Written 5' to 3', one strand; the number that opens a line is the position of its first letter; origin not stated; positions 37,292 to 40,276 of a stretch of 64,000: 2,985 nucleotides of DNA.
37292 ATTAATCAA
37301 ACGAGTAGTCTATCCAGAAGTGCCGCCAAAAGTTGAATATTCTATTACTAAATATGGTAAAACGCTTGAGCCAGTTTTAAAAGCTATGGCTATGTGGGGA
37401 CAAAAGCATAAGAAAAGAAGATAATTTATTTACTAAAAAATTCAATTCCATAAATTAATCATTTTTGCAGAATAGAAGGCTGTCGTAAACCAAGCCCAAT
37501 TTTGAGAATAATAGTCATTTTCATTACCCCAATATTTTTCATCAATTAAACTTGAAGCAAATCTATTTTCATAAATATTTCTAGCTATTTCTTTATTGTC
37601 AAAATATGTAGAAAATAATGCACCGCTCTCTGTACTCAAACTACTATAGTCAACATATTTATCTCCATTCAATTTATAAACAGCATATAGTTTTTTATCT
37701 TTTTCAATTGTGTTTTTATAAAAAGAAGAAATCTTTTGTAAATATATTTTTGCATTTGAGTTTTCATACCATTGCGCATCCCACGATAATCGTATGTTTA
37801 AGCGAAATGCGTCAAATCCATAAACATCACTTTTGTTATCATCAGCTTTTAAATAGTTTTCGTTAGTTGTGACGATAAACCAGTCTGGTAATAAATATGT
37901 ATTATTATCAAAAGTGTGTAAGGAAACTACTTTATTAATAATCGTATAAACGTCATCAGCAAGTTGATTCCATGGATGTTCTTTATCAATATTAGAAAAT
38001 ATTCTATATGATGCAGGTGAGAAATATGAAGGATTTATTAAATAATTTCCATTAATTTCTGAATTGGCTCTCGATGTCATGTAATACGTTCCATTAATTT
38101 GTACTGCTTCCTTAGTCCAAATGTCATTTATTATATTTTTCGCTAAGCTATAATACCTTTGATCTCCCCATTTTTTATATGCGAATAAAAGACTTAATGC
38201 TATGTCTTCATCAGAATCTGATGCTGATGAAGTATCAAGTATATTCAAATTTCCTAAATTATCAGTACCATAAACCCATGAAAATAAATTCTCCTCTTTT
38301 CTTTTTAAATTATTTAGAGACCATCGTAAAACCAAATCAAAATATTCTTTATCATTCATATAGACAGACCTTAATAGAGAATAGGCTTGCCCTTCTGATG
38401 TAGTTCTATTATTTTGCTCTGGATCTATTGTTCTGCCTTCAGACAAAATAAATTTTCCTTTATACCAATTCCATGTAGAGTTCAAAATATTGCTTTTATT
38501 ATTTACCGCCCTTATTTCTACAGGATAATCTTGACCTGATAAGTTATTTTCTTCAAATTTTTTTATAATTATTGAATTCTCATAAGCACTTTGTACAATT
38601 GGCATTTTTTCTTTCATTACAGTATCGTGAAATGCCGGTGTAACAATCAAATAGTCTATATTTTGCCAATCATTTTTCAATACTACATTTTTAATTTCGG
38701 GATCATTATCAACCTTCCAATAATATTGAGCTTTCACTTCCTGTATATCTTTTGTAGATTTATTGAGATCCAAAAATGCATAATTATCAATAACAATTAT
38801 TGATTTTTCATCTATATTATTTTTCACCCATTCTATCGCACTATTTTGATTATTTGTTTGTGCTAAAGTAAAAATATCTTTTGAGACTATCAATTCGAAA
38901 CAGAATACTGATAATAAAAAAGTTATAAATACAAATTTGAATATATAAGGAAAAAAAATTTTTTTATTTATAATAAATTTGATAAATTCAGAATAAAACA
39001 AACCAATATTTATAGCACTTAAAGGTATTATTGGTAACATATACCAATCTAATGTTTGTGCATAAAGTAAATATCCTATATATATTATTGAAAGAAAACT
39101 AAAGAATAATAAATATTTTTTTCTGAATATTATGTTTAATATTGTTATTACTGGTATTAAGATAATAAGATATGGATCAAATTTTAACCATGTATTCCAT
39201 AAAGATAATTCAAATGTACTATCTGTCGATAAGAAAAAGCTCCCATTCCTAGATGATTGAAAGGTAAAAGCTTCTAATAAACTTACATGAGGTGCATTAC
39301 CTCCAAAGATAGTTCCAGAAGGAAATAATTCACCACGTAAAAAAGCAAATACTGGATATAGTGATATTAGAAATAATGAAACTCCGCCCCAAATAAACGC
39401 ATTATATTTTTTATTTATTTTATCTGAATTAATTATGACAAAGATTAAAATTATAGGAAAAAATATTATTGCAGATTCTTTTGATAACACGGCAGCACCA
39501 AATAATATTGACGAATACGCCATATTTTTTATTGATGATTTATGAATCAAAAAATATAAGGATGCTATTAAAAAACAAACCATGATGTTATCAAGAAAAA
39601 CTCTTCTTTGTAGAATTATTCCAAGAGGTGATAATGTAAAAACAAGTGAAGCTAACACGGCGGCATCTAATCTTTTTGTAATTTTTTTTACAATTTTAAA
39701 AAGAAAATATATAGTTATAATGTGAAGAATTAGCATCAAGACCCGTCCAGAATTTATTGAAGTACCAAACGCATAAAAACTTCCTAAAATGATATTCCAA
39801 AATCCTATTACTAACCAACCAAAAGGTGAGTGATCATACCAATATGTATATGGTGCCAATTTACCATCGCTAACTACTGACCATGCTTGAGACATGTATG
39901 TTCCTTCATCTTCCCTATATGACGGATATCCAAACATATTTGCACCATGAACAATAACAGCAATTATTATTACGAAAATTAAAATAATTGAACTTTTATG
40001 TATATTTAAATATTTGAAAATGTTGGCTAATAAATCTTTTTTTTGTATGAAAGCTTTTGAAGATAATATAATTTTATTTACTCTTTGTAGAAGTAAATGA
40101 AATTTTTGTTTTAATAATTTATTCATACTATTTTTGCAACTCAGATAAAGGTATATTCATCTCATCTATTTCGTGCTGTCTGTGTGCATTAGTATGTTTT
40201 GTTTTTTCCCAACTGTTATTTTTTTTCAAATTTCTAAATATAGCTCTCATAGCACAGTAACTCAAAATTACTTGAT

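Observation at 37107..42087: Exopolysaccharide module: processive QxxRW GT2 synthase plus a GT-C::GH8 fusion protein, next to an HxlR regulator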

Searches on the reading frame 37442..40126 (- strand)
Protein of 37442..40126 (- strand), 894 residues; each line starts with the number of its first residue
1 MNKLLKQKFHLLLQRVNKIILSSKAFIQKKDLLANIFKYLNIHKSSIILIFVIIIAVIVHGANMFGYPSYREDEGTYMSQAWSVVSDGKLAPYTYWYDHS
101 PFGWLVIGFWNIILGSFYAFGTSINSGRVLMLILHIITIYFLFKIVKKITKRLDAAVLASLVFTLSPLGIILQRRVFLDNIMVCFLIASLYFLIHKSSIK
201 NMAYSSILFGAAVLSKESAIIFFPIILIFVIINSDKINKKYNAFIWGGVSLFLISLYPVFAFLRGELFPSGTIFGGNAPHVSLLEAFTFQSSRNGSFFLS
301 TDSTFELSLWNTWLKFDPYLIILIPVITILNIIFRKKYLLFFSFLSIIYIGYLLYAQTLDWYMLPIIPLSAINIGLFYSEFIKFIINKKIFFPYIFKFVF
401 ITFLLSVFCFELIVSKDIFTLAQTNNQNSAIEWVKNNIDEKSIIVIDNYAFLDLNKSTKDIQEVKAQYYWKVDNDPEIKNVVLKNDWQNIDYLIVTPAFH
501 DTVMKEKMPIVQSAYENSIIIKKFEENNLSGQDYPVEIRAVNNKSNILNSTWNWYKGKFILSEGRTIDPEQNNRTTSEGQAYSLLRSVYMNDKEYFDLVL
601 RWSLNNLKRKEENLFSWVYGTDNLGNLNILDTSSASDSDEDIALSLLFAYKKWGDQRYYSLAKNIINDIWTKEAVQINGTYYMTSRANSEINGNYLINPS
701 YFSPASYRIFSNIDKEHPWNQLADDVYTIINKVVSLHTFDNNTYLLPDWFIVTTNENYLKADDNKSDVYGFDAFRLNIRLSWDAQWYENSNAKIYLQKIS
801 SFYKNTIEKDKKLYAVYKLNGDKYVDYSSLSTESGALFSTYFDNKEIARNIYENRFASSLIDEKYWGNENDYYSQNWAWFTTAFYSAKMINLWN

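Call 3: search_protein_families(library=pfam, proteins=[window:37442-40126:-], max_evalue=0.1)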
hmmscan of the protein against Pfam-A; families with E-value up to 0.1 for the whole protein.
window:37442-40126:- (894 aa): 2 families
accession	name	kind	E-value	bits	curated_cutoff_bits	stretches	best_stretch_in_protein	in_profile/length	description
PF01270.23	Glyco_hydro_8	-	1.4e-46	159.6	24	1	543-818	19-283/341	Glycosyl hydrolases family 8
PF13231.12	PMT_2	-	8.6e-14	52.5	26.1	1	112-259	9-157/160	Dolichyl-phosphate-mannose-protein mannosyltransferase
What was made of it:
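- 38879..40126 (-): GT-C (PMT_2-like) membrane domain of the fusion protein, aa 1-416, about 11 TM helices, N-terminus in the cytoplasm. PMT_2 52.5 bits against a cutoff of 26.1 (call 3).
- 37442..38491 (-): GH8 catalytic domain (aa 546-894, plus the stop codon), BcsZ/CelA-like, predicted to be extracytoplasmic. Catalytic acid E578 (38393-38395), D637 (38216-38218), catalytic base D772 (37811-37813). PF01270 159.6 bits (call 3).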

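Call 4: search_protein_families(library=ncbifam, proteins=[window:37442-40126:-], max_evalue=0.1)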
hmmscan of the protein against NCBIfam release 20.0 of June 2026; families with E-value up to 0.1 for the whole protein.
window:37442-40126:- (894 aa): 1 family
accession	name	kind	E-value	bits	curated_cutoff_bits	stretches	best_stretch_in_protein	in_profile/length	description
NF008305.0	PRK11097.1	equivalog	3.2e-39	134.9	299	1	546-887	23-356/378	cellulose synthase complex periplasmic endoglucanase BcsZ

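Call 5: find_homologous_proteins(query=window:37442-40126:-, max_evalue=0.00001)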
Query window:37442-40126:- (894 aa): 261 proteins with E <= 0.00001 among 8000 candidates; the best 120 are listed.
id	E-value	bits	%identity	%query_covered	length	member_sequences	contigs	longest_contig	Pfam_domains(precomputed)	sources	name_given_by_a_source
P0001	0.0e+0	1999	100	100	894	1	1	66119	PF01270.24,PF13231.13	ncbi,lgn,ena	ncbi:MAG: glycosyl hydrolase family 8 [bacterium]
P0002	1.3e-258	879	46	97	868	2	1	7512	PF02366.25,PF01270.24,PF13231.13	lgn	-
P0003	5.8e-256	870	45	95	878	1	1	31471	PF02366.25,PF01270.24,PF13231.13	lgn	-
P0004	2.3e-255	868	48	95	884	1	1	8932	PF01270.24,PF13231.13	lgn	-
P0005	2.0e-249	849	46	93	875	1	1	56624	PF02366.25,PF01270.24,PF13231.13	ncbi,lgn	-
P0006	3.7e-249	848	46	95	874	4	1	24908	PF01270.24,PF13231.13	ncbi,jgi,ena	-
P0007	4.1e-249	848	46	95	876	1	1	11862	PF01270.24,PF13231.13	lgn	-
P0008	2.6e-246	838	44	96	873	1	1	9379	PF02366.25,PF01270.24,PF13231.13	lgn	-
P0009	5.3e-244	831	45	93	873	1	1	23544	PF02366.25,PF01270.24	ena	-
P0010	3.0e-242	825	43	95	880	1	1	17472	PF02366.25,PF01270.24,PF13231.13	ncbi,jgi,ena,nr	ncbi:MAG TPA: glycosyl hydrolase family 8 [Candidatus Kapabacteria bacterium]|nr:glycosyl hydrolase 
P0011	7.7e-241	820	44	95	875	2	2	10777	PF02366.25,PF01270.24,PF13231.13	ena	-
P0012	1.8e-238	812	44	95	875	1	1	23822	PF02366.25,PF01270.24,PF13231.13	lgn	-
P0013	1.9e-236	806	45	95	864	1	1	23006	PF02366.25,PF01270.24,PF13231.13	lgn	-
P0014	2.3e-235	802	43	95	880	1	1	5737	PF02366.25,PF01270.24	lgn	-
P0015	3.3e-235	802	44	95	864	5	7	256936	PF01270.24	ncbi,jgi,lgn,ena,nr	ncbi:MAG TPA: hypothetical protein DCS29_01845 [Candidatus Magasanikbacteria bacterium]|nr:hypotheti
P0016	1.2e-234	800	43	95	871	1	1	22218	PF02366.25,PF01270.24,PF13231.13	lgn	-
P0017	4.8e-229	781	42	95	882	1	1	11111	PF01270.24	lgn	-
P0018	6.0e-228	778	42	93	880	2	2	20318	PF02366.25,PF01270.24,PF13231.13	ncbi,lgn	-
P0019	5.0e-227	774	44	95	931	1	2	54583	PF02366.25,PF01270.24,PF13231.13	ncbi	ncbi:MAG: glycosyl hydrolase family 8 [Candidatus Magasanikiibacteriota bacterium]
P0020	6.2e-226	771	43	94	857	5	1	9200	PF01270.24,PF13231.13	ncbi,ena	ncbi:MAG: glycosyl hydrolase family 8 [Patescibacteria group bacterium]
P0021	4.7e-221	755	43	95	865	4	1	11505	PF01270.24,PF13231.13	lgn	-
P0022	6.5e-217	741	43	96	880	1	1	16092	PF01270.24,PF13231.13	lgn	-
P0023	2.0e-209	716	42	95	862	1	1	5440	PF02366.25,PF01270.24,PF13231.13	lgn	-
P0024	9.9e-207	707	43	95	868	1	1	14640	PF02366.25,PF01270.24,PF13231.13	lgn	-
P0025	3.3e-206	706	42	93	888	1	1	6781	PF01270.24,PF13231.13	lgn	-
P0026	1.3e-204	700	41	94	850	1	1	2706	PF02366.25,PF01270.24,PF13231.13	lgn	-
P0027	3.8e-204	699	41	95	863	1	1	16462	PF02366.25,PF01270.24,PF13231.13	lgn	-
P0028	3.3e-201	689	40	96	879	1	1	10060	PF02366.25,PF01270.24,PF13231.13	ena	-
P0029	1.5e-200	687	42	95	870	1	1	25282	PF02366.25,PF01270.24,PF13231.13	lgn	-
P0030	4.7e-199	682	40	94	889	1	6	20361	PF01270.24,PF13231.13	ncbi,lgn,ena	-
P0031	2.3e-197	676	41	93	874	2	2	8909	PF02366.25,PF01270.24,PF13231.13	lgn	-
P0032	2.8e-197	676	40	93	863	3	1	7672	PF01270.24,PF13231.13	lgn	-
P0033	7.1e-195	668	41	96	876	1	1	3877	PF02366.25,PF01270.24,PF13231.13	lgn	-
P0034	1.2e-194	667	40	96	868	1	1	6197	PF02366.25,PF01270.24,PF13231.13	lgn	-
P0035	2.6e-194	666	40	96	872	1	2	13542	PF02366.25,PF01270.24,PF13231.13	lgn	-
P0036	3.2e-194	666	40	97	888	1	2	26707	PF02366.25,PF01270.24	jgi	jgi:endo-1,4-beta-D-glucanase Y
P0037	6.4e-193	662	40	95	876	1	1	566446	PF02366.25,PF01270.24,PF13231.13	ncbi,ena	-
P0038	2.7e-192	660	40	95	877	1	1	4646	PF02366.25,PF01270.24,PF13231.13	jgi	jgi:endo-1,4-beta-D-glucanase Y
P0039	4.6e-192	659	40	96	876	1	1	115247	PF02366.25,PF01270.24,PF13231.13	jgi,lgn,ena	-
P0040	7.4e-191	655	41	95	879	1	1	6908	PF01270.24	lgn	-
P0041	3.6e-190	653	40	97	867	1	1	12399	PF01270.24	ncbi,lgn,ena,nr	ncbi:MAG: glycosyltransferase family 39 protein [Candidatus Pacebacteria bacterium]|nr:glycosyltrans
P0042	3.8e-190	652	40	97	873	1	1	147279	PF01270.24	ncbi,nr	ncbi:MAG: glycosyl hydrolase family 8 [Patescibacteria group bacterium]|nr:glycosyl hydrolase family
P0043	3.8e-190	652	39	96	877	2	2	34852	PF01270.24,PF13231.13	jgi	jgi:endo-1,4-beta-D-glucanase Y/4-amino-4-deoxy-L-arabinose transferase-like glycosyltransferase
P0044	5.9e-190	652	39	96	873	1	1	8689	PF02366.25,PF01270.24,PF13231.13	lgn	-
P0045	6.7e-190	652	40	94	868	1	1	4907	PF02366.25,PF01270.24,PF13231.13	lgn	-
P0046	7.1e-190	652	39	93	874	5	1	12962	PF02366.25,PF01270.24,PF13231.13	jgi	-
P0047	7.1e-190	652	40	95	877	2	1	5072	PF02366.25,PF01270.24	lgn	-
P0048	7.3e-190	652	41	93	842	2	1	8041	PF02366.25,PF01270.24,PF13231.13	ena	-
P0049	9.9e-190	651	39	94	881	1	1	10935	PF02366.25,PF01270.24,PF13231.13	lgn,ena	-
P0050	2.3e-188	647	40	95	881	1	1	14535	PF01270.24,PF13231.13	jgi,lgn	-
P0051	2.6e-188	646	39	95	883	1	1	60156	PF02366.25,PF01270.24,PF13231.13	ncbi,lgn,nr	ncbi:glycosyl hydrolase family 8 [Patescibacteria group bacterium]|nr:glycosyl hydrolase family 8 [P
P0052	7.1e-188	645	39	96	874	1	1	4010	PF01270.24,PF13231.13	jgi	jgi:endo-1,4-beta-D-glucanase Y/4-amino-4-deoxy-L-arabinose transferase-like glycosyltransferase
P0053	1.9e-187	644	40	94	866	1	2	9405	PF01270.24,PF13231.13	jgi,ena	-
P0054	3.5e-187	643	39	94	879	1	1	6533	PF02366.25,PF01270.24,PF13231.13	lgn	-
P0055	1.7e-186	640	38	96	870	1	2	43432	PF02366.25,PF01270.24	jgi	jgi:endo-1,4-beta-D-glucanase Y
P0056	2.1e-186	640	41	94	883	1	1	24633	PF02366.25,PF01270.24,PF13231.13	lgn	-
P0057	5.6e-185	635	40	95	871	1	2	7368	PF02366.25,PF01270.24,PF13231.13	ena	-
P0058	8.7e-185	635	38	92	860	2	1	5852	PF02366.25,PF01270.24,PF13231.13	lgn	-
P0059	1.3e-184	634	38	93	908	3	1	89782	PF02366.25,PF01270.24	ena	-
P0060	2.3e-184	633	38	96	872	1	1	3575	PF02366.25,PF01270.24,PF13231.13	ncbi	-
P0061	2.6e-184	633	38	96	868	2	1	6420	PF02366.25,PF01270.24,PF13231.13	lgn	-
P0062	2.9e-184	633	40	92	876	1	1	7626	PF02366.25,PF01270.24,PF13231.13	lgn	-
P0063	3.6e-183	629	40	95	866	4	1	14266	PF02366.25,PF01270.24,PF13231.13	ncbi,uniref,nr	ncbi:hypothetical protein A3F03_03640 [Candidatus Roizmanbacteria bacterium RIFCSPHIGHO2_12_FULL_41_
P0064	4.5e-183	629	39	93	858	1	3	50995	PF02366.25,PF01270.24,PF13231.13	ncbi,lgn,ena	ncbi:MAG: glycosyl hydrolase family 8 [Patescibacteria group bacterium]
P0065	8.4e-183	628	40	94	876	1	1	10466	PF02366.25,PF01270.24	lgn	-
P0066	2.0e-182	627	38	94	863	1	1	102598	PF02366.25,PF01270.24,PF13231.13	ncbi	-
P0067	2.1e-182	627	37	95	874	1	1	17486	PF02366.25,PF01270.24,PF13231.13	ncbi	-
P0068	2.3e-182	627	39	94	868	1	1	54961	PF02366.25,PF01270.24,PF13231.13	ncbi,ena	-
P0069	4.0e-182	626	39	96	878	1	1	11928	PF02366.25,PF01270.24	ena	-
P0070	6.1e-182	625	38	95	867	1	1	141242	PF02366.25,PF01270.24,PF13231.13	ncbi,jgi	ncbi:MAG: glycosyl hydrolase family 8 [Candidatus Shapirobacteria bacterium]|jgi:endo-1,4-beta-D-glu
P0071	5.5e-181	622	38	95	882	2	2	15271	PF01270.24,PF13231.13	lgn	-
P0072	6.7e-181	622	40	95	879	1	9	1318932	PF02366.25,PF01270.24,PF13231.13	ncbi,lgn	-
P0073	7.1e-181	622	38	94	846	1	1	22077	PF02366.25,PF01270.24,PF13231.13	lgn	-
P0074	1.3e-180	621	38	94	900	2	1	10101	PF02366.25,PF01270.24,PF13231.13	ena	-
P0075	5.9e-180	619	38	93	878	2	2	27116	PF02366.25,PF01270.24,PF13231.13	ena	-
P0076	1.5e-179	617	38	95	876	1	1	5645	PF02366.25,PF01270.24,PF13231.13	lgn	-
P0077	2.3e-179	617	38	96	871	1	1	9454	PF02366.25,PF01270.24,PF13231.13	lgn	-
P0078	3.1e-179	616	38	96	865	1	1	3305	PF02366.25,PF01270.24,PF13231.13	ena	-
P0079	3.8e-179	616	38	96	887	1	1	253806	PF01270.24,PF13231.13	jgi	jgi:endo-1,4-beta-D-glucanase Y/4-amino-4-deoxy-L-arabinose transferase-like glycosyltransferase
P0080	5.5e-179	616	37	95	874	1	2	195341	PF01270.24,PF13231.13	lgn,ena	-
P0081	5.8e-179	615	39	94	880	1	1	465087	PF02366.25,PF01270.24,PF13231.13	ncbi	-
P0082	7.5e-179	615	38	95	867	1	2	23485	PF02366.25,PF01270.24,PF13231.13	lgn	-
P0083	1.2e-178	614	38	97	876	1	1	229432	PF01270.24,PF13231.13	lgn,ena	-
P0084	2.4e-178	613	39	96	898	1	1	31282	PF01270.24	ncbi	-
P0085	4.0e-178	613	38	94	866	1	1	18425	PF02366.25,PF01270.24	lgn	-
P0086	1.6e-177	611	38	96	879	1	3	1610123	PF02366.25,PF01270.24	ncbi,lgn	-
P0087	3.5e-177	610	38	95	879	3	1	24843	PF02366.25,PF01270.24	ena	-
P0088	4.1e-177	609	37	97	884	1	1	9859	PF02366.25,PF01270.24,PF13231.13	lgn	-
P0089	5.7e-177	609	40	94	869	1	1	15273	PF01270.24,PF13231.13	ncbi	-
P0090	8.3e-177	608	39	95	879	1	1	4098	PF02366.25,PF01270.24,PF13231.13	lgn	-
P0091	1.1e-176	608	39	92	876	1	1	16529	PF02366.25,PF01270.24,PF13231.13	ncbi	-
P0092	1.4e-176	608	38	95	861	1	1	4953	PF02366.25,PF01270.24,PF13231.13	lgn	-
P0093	5.9e-176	605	37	93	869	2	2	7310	PF02366.25,PF01270.24,PF13231.13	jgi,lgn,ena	-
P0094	8.0e-176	605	38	97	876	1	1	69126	PF01270.24,PF13231.13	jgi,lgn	jgi:endo-1,4-beta-D-glucanase Y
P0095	1.9e-175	604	37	97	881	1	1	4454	PF02366.25,PF01270.24,PF13231.13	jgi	jgi:endo-1,4-beta-D-glucanase Y/4-amino-4-deoxy-L-arabinose transferase-like glycosyltransferase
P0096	5.2e-175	602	38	95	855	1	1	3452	PF02366.25,PF01270.24,PF13231.13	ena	-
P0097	9.5e-175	601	39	93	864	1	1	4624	PF02366.25,PF01270.24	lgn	-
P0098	9.1e-174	598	39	95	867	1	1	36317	PF02366.25,PF01270.24,PF13231.13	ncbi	-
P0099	1.2e-173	598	38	94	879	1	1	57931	PF02366.25,PF01270.24,PF13231.13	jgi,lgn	-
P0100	2.6e-173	597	37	95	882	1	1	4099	PF02366.25,PF01270.24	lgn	-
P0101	5.0e-173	596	38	94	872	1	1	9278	PF02366.25,PF01270.24,PF13231.13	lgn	-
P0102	5.9e-173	596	38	95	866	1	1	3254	PF01270.24,PF13231.13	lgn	-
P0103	1.5e-172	594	37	96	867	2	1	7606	PF02366.25,PF01270.24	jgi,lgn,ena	-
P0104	3.7e-172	593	38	96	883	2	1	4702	PF02366.25,PF01270.24,PF13231.13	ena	-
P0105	4.7e-172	593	37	96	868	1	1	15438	PF02366.25,PF01270.24,PF13231.13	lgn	-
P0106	2.9e-171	590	38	95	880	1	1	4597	PF01270.24,PF13231.13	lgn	-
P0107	2.9e-171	590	38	93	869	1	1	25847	PF01270.24,PF13231.13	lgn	-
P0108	3.6e-171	590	36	95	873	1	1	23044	PF02366.25,PF01270.24,PF13231.13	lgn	-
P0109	4.4e-171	589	39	95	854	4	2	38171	PF01270.24,PF13231.13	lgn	-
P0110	4.9e-171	589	37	94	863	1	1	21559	PF02366.25,PF01270.24,PF05208.20,PF13231.13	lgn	-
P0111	8.6e-171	588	36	96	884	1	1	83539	PF02366.25,PF01270.24,PF13231.13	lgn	-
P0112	1.6e-170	588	37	96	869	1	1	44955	PF01270.24,PF13231.13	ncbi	-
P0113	1.9e-170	587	36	95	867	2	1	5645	PF02366.25,PF01270.24,PF13231.13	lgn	-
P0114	6.7e-170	585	38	95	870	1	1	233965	PF01270.24,PF13231.13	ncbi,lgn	-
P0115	1.1e-169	585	38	93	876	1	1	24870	PF02366.25,PF01270.24,PF13231.13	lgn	-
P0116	1.5e-169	584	36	96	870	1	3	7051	PF02366.25,PF01270.24,PF13231.13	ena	-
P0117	1.9e-169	584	36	96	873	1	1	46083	PF02366.25,PF01270.24,PF13231.13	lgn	-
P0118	3.3e-169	583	37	95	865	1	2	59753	PF02366.25,PF01270.24,PF13231.13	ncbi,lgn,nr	ncbi:MAG: glycosyl hydrolase family 8 [bacterium]|nr:glycosyl hydrolase family 8 [bacterium]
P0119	9.3e-169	582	37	94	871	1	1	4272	PF01270.24,PF13231.13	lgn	-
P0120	1.6e-168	581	37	94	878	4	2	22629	PF02366.25,PF01270.24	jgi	-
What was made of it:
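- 38879..40126 (-): Many homologs also hit PF02366 PMT (call 5).
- On GT-C glycosyltransferases (PMT_2 / GT39-like): PF02366 is precomputed in most homologs (call 5).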

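Call 6: search_solved_structures(query=window:37442-40126:-, max_evalue=0.01, show_alignments=2)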
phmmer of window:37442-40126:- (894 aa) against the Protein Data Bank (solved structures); distinct sequences matched with E-value up to 0.01: 33.
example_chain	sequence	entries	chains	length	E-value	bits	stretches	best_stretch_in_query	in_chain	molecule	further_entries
1cem_A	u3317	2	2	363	1.2e-26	96.5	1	546-867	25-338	CELLULASE CELA (1,4-BETA-D-GLUCAN-GLUCANOHYDROLASE) | endoglucanase A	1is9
1kwf_A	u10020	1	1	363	7.4e-26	93.9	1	546-867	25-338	Endoglucanase A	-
7f81_A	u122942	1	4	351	1.1e-24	90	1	551-778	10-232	Glucanase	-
9b87_A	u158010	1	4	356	5.5e-24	87.7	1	551-776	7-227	Endoglucanase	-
3qxf_A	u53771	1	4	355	5.6e-24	87.7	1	551-776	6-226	Endoglucanase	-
7f82_A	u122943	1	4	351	1.1e-23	86.6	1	551-777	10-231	Glucanase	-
3qxq_A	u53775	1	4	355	1.4e-23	86.3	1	551-776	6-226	Endoglucanase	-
5gy3_A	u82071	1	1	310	3.1e-23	85.2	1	550-783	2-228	Glucanase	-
5czl_A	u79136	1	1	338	7e-21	77.4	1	549-783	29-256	Glucanase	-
4q2b_A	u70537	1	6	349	2.8e-19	72.1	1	551-777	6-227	Endo-1,4-beta-D-glucanase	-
6vc5_A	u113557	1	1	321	7.7e-19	70.7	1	545-783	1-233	Endoglucanase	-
5cd2_A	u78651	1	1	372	2.1e-18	69.2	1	548-785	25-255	Endo-1,4-D-glucanase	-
1wzz_A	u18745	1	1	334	2.5e-12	49.1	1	550-783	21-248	Probable endoglucanase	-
5xd0_A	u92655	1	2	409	7.1e-11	44.3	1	545-854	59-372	Glucanase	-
1v5c_A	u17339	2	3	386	4.7e-10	41.6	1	574-828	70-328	chitosanase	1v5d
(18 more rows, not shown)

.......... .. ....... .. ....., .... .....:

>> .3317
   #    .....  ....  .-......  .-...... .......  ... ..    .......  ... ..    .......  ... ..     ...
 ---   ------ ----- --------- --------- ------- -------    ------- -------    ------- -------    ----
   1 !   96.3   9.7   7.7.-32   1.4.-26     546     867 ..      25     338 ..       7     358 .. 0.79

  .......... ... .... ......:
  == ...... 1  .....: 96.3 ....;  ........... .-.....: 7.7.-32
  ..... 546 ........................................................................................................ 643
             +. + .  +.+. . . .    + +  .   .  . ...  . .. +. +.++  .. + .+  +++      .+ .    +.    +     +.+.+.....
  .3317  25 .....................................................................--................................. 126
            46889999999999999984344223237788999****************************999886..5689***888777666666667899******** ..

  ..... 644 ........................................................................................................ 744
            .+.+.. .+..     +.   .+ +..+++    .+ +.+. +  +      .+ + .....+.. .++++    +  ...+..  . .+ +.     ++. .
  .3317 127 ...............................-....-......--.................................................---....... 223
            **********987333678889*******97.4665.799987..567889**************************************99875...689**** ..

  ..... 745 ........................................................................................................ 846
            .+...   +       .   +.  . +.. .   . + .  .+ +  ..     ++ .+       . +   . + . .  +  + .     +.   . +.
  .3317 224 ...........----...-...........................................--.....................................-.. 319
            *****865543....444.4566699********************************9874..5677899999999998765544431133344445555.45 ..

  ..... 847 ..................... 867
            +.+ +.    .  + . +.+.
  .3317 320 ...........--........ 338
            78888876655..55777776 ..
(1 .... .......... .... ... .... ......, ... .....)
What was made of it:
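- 37442..38491 (-): 1cem E=1.2e-26 with the catalytic residues aligned (call 6).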
